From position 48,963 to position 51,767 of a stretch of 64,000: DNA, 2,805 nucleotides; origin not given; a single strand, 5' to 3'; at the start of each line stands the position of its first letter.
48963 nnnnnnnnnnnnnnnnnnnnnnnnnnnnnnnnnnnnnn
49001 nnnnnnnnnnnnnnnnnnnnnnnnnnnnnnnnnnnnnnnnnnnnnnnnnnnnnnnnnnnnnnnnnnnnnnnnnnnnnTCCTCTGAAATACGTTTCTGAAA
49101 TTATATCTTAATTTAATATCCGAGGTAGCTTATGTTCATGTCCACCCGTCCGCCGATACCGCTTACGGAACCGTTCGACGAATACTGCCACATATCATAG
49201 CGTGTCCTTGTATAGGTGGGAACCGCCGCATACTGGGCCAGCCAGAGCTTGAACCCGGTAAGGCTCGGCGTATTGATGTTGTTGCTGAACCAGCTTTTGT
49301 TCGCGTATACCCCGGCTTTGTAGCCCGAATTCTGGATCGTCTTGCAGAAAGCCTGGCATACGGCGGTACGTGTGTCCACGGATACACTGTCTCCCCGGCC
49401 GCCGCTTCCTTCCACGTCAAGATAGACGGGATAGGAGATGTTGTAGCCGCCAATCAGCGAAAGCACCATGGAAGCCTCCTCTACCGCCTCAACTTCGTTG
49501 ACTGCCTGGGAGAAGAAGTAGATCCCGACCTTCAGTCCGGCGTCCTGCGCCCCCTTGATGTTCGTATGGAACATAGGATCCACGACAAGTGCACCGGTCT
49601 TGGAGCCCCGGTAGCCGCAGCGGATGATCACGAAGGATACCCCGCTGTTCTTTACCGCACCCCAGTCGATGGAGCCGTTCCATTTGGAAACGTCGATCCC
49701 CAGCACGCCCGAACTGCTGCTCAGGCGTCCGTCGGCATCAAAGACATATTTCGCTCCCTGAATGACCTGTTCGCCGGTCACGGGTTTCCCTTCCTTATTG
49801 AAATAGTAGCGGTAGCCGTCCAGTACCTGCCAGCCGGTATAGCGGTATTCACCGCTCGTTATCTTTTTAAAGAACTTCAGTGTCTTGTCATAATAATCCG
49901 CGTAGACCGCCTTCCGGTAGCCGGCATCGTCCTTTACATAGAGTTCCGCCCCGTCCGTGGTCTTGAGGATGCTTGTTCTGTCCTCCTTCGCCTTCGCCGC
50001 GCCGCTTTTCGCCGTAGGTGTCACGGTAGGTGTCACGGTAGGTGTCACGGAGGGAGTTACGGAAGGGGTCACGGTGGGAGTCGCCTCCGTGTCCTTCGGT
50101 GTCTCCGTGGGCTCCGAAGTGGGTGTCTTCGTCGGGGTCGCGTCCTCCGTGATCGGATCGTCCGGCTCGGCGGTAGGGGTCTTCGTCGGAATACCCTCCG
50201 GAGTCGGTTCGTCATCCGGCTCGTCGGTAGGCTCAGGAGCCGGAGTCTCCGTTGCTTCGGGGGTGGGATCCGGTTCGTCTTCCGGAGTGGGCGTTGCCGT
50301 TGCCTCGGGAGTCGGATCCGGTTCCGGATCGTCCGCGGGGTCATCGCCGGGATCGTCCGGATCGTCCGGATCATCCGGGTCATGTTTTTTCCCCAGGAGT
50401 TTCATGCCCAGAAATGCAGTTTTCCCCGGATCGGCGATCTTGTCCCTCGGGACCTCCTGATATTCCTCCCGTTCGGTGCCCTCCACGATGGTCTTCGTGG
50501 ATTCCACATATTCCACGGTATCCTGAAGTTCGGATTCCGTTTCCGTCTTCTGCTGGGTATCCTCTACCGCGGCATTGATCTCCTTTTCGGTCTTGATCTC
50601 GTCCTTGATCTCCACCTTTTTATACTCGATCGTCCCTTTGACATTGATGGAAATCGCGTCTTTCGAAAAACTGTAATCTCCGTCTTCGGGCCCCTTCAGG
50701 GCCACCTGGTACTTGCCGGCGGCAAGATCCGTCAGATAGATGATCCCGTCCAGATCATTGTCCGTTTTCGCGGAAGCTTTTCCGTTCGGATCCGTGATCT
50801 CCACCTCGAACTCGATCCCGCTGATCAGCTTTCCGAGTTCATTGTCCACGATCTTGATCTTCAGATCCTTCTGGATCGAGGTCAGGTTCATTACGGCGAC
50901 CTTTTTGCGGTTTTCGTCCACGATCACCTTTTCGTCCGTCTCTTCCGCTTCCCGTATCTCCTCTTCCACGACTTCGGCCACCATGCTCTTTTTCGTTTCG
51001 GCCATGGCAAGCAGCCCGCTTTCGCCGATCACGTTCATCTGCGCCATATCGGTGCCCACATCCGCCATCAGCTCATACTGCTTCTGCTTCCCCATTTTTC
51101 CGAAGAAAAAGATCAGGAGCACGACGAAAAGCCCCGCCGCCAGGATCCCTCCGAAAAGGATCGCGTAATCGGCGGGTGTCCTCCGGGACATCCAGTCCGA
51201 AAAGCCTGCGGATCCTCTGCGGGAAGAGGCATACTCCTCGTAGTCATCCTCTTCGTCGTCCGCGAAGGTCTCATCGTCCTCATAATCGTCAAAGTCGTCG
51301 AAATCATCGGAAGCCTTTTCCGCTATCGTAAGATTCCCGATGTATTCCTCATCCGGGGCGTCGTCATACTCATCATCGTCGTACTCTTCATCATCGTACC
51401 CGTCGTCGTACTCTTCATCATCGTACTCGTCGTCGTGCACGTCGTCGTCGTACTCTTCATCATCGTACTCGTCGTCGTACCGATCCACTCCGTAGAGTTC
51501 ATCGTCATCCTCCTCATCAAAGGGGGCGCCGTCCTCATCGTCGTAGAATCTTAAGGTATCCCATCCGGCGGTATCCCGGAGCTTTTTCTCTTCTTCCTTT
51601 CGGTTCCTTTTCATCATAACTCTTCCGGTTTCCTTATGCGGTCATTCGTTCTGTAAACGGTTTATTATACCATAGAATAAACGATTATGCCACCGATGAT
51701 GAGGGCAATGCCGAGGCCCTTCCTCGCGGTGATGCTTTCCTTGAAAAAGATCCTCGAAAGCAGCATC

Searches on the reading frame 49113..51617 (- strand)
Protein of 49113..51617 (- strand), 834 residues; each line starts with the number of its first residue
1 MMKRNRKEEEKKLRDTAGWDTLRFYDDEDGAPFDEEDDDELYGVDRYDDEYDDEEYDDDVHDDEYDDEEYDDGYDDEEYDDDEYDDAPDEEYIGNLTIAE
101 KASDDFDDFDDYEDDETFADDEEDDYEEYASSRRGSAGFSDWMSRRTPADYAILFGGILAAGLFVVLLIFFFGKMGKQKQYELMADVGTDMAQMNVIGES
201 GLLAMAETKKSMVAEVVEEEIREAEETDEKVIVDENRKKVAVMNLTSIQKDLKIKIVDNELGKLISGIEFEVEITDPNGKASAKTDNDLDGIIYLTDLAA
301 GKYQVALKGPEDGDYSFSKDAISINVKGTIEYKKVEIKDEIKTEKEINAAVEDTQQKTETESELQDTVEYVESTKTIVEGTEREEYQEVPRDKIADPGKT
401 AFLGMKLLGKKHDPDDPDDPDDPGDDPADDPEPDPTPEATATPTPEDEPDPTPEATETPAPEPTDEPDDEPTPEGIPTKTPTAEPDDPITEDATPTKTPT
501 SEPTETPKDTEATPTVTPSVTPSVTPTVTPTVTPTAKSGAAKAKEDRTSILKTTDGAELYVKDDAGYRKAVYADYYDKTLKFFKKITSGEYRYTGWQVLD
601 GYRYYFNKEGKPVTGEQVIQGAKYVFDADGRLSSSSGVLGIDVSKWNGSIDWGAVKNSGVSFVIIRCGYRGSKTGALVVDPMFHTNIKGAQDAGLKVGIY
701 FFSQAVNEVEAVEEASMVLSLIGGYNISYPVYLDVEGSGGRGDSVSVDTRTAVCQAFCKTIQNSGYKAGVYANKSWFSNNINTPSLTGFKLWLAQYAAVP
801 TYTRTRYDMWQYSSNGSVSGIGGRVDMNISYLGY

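Call 38: search_protein_families(library=pfam, proteins=[window:49113-51617:-], max_evalue=0.0001)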
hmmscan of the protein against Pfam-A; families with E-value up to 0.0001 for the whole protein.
window:49113-51617:- (834 aa): 3 families
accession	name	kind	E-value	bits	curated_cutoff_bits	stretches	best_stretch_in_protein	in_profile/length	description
PF01183.26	Glyco_hydro_25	-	2e-35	123.2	27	1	641-821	1-180/180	Glycosyl hydrolases family 25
PF19127.6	Choline_bind_3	-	5e-09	36.4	27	1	594-629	2-38/47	Choline-binding repeat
PF17802.7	SpaA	-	6.2e-05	23.5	23.1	1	251-339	2-89/91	Prealbumin-like fold domain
